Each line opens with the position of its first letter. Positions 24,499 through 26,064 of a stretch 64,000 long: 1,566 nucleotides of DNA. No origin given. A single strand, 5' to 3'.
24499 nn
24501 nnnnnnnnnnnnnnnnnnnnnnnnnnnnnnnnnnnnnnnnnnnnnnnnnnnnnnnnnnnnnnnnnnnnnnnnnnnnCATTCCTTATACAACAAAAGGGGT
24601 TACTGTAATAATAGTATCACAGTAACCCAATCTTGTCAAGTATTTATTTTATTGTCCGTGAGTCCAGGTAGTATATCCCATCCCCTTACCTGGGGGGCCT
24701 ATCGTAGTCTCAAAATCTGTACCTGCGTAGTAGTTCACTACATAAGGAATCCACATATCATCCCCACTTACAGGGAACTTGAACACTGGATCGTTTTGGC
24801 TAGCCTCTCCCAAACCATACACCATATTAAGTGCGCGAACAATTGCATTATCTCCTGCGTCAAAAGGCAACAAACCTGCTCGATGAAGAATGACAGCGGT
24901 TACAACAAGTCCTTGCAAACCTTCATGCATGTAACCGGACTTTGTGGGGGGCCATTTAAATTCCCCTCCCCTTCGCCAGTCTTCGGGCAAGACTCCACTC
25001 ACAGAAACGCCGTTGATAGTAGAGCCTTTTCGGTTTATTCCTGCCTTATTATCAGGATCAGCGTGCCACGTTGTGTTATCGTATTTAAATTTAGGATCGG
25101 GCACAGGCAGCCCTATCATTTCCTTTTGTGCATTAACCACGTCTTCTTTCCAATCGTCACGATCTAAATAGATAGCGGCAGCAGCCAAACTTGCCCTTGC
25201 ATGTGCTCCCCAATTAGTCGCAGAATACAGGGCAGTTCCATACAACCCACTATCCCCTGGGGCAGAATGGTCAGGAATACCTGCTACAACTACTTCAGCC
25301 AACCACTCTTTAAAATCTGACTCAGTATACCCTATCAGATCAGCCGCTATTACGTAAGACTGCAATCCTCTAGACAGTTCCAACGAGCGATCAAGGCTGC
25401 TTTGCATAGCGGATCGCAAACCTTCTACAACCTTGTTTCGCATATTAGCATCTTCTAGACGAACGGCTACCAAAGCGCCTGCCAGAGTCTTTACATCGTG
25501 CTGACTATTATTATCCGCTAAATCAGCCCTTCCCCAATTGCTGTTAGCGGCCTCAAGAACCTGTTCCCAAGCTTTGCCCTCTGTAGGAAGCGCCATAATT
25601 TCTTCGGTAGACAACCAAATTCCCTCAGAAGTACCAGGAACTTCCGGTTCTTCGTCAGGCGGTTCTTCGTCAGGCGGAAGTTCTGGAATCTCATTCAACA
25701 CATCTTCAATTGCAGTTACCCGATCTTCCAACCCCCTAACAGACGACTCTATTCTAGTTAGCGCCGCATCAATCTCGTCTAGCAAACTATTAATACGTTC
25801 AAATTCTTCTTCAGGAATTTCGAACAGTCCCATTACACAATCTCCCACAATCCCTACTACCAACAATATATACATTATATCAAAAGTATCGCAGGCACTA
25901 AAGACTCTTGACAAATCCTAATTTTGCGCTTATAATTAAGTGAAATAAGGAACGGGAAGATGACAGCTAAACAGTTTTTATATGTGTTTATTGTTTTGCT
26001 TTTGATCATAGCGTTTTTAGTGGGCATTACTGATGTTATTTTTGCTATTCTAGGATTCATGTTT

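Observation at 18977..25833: Carbohydrate-synthesis cassette embedded between head and tail genes: candidate virion glycosylation or glycan remodelling module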

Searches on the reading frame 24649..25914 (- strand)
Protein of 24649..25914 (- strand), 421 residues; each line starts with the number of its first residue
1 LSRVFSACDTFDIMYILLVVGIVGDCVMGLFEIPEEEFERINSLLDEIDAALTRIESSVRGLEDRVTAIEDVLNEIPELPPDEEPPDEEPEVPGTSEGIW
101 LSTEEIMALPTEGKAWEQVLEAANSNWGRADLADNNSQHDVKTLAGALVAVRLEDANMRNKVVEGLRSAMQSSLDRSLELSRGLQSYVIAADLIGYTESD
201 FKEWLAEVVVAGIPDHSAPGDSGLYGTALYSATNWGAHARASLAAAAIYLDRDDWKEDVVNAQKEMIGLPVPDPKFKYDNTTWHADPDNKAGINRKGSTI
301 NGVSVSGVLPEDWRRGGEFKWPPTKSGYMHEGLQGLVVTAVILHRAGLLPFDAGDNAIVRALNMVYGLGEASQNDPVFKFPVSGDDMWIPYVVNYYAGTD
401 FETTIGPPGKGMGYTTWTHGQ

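Call 4: search_protein_families(library=pfam, proteins=[window:24649-25914:-], max_evalue=0.01)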
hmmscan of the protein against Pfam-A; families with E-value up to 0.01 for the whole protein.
window:24649-25914:- (421 aa): 1 family
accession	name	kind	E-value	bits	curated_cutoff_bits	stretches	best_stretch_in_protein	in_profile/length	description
PF05531.17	NPV_P10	-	0.0036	18.2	29.8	1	40-80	39-74/75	Nucleopolyhedrovirus P10 protein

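Call 8: search_protein_families(library=phrogs, proteins=[window:24649-25914:-], max_evalue=0.001)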
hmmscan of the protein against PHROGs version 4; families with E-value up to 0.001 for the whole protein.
window:24649-25914:- (421 aa): 0 families

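Call 32: search_protein_families(library=ncbifam, proteins=[window:24649-25833:-], max_evalue=0.01)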
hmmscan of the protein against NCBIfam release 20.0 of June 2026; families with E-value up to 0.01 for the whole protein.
window:24649-25833:- (394 aa): 0 families

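Call 42: search_solved_structures(query=window:24649-25833:-, max_evalue=1)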
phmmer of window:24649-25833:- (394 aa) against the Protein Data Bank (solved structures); distinct sequences matched with E-value up to 1: 0.

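Call 56: find_homologous_proteins(query=window:24649-25833:-, max_evalue=0.001)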
Query window:24649-25833:- (394 aa): 181 proteins with E <= 0.001 among 8000 candidates; the best 120 are listed.
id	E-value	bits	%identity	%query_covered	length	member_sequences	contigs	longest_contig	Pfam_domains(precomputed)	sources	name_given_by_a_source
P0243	2.8e-258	874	97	100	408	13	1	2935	-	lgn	-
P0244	1.0e-169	583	67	99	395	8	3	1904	-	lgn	-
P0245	1.1e-146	507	70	82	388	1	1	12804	PF05887.17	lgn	-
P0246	1.1e-135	471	56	99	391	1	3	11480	-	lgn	-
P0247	1.5e-134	467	63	82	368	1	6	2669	-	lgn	-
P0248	1.0e-131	458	63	82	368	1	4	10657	-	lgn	-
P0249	4.7e-129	449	55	93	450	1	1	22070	-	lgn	-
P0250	8.6e-124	431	59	85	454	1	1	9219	-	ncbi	-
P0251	1.9e-123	430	60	84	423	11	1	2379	PF00404.25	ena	-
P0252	2.5e-122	427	53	97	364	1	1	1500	-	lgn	-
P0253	6.6e-121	422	52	99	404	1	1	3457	-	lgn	-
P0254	1.1e-120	421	58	82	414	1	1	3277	PF00404.25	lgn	-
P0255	1.2e-120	421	59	83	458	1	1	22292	-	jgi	jgi:hypothetical protein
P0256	2.0e-120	420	61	81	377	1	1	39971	-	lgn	-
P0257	3.1e-120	420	59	86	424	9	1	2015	PF00404.25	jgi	-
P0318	1.2e-90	322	51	82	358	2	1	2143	PF05426.19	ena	-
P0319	2.7e-88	315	47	82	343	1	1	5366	PF05426.19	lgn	-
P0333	1.7e-69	253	44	86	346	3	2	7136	PF05426.19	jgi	jgi:hypothetical protein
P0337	3.6e-68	248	45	85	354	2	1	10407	PF05426.19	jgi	jgi:hypothetical protein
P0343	3.4e-67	245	42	83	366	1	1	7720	PF05426.19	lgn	-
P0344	3.6e-67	245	42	86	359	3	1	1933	PF05426.19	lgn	-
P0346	9.1e-67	244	42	84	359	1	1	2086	PF05426.19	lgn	-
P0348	1.5e-65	240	44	81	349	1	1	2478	PF05426.19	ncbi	-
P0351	7.0e-65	237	43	82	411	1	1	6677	PF05426.19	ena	-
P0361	1.7e-61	226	42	86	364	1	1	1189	PF05426.19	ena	-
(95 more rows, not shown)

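Call 60: search_protein_families(library=pfam, alignment_id=A3, max_evalue=0.01)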
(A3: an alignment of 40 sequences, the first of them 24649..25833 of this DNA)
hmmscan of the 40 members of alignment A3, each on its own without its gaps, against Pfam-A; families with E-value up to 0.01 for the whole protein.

A. member 1, window:24649-25833:- (394 aa): 1 family
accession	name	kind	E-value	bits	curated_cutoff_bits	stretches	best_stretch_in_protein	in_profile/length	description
PF05531.17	NPV_P10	-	0.0033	18.3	29.8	1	14-53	40-74/75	Nucleopolyhedrovirus P10 protein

B. families by the number of members that match (of 40 scanned): 5 families
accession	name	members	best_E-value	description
PF05426.18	Alginate_lyase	25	9.5e-10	Alginate lyase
PF00404.24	Dockerin_1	2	0.00033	Dockerin type I domain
PF05887.16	Trypan_PARP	1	5.1e-09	Procyclic acidic repetitive protein (PARP)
PF05531.17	NPV_P10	1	0.0033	Nucleopolyhedrovirus P10 protein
PF13517.12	FG-GAP_3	1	0.0096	FG-GAP-like repeat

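Call 66: predict_structure(alignment_id=A3)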
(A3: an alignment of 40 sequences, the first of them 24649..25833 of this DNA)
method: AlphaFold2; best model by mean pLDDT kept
length: 394 residues; sequences in the alignment: 40
mean_pLDDT: 93.0   pTM: 0.83
mean pLDDT of the five models: 93.0, 92.6, 92.4, 92.2, 91.4
residues with pLDDT >= 90: 325; 70-90: 48; 50-70: 18; < 50: 3
segments of 3 or more residues with pLDDT < 50: none
pLDDT, mean of each block of 10 residues (from residue 1): 66 91 92 90 80 60 71 97 97 98 94 97 98 99 96 96 98 98 91 86 97 98 98 98 96 96 98 98 97 97 96 98 98 98 98 95 97 94 87 89
secondary structure, 60 per line:
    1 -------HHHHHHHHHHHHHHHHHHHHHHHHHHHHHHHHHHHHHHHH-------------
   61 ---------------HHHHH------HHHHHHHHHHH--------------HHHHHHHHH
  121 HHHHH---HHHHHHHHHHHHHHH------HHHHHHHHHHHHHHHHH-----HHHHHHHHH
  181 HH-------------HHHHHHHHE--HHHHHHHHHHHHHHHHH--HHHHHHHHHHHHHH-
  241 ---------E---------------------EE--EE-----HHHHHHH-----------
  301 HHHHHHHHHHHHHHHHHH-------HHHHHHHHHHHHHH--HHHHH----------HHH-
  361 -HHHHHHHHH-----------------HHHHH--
elements in order: H8-47 H76-80 H87-97 H112-125 H129-143 H150-166 H172-182 H196-203 H207-223 H226-239 H283-289 H301-318 H326-339 H342-346 H362-370 H388-392

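Call 68: fold_search(model_id=the predicted structure, library=pdb)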
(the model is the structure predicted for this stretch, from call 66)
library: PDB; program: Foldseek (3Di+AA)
matches with E <= 10: 443; with E <= 0.001: 2
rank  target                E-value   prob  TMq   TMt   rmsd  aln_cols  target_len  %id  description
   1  7bjt_A                1.1e-04  1.00  0.43  0.25   8.6       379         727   10  Structure-function analysis of a new PL17 oligoalginate lyase from the marine bacterium Zobellia galactanivorans DsijT (released 2021-07-14)
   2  7bm6_A                4.6e-04  1.00  0.43  0.25   9.0       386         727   10  Structure-function analysis of a new PL17 oligoalginate lyase from the marine bacterium Zobellia galactanivorans DsijT (released 2021-07-14)
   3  8bdd_A                1.1e-03  1.00  0.44  0.26   6.0       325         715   13  Crystal structure of Bacteroides ovatus CP926 PL17 alginate lyase (released 2023-08-30)
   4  6jpn_A                1.8e-03  1.00  0.42  0.24   5.6       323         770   14  Crystal structure of the catalytic domain of a multi-domain alginate lyase Dp0100 from thermophilic bacterium Defluvii (released 2019-10-30)
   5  6jp4_A                2.5e-03  1.00  0.45  0.25   8.8       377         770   12  Crystal structure of the catalytic domain of a multi-domain alginate lyase Dp0100 from thermophilic bacterium Defluvii (released 2019-10-30)
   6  9irq_A                6.9e-03  1.00  0.47  0.28   7.1       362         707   14  Alginate lyase (Microbulbifer sp. ALW1) (released 2025-01-22)
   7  3nnb                  8.3e-03  1.00  0.41  0.42   5.8       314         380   12  Crystal structure of an alginate lyase (BACOVA_01668) from Bacteroides ovatus at 1.60 A resolution (released 2010-10-06)
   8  3nfv                  8.7e-03  1.00  0.44  0.45   6.5       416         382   10  Crystal structure of an alginate lyase (BACOVA_01668) from Bacteroides ovatus at 1.95 A resolution (released 2010-07-28)
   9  1rw9                  1.7e-02  1.00  0.41  0.24   6.4       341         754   10  Crystal structure of the Arthrobacter aurescens chondroitin AC lyase (released 2004-04-13)
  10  2e24                  2.2e-02  0.99  0.38  0.22   7.2       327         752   12  crystal structure of a mutant (R612A) of xanthan lyase (released 2007-01-30)
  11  4f10_B                3.3e-02  1.00  0.46  0.52   7.0       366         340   10  Alginate lyase A1-III H192A complexed with tetrasaccharide (released 2012-06-27)
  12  1rwa                  3.5e-02  0.99  0.43  0.25   6.6       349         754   11  Crystal structure of Arthrobacter aurescens chondroitin AC lyase (released 2004-04-13)
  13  7fhv_A                3.6e-02  0.99  0.41  0.51  12.5       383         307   13  Crystal structure of Multi-functional Polysaccharide lyase Smlt1473 (WT) from Stenotrophomonas maltophilia (strain K27 (released 2021-10-27)
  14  7fhy_A                4.2e-02  1.00  0.42  0.51   5.7       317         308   12  Crystal structure of Multi-functional Polysaccharide lyase Smlt1473 (WT) from Stenotrophomonas maltophilia (strain K27 (released 2021-10-27)
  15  4f10_A                4.2e-02  0.99  0.44  0.48   7.4       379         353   11  Alginate lyase A1-III H192A complexed with tetrasaccharide (released 2012-06-27)
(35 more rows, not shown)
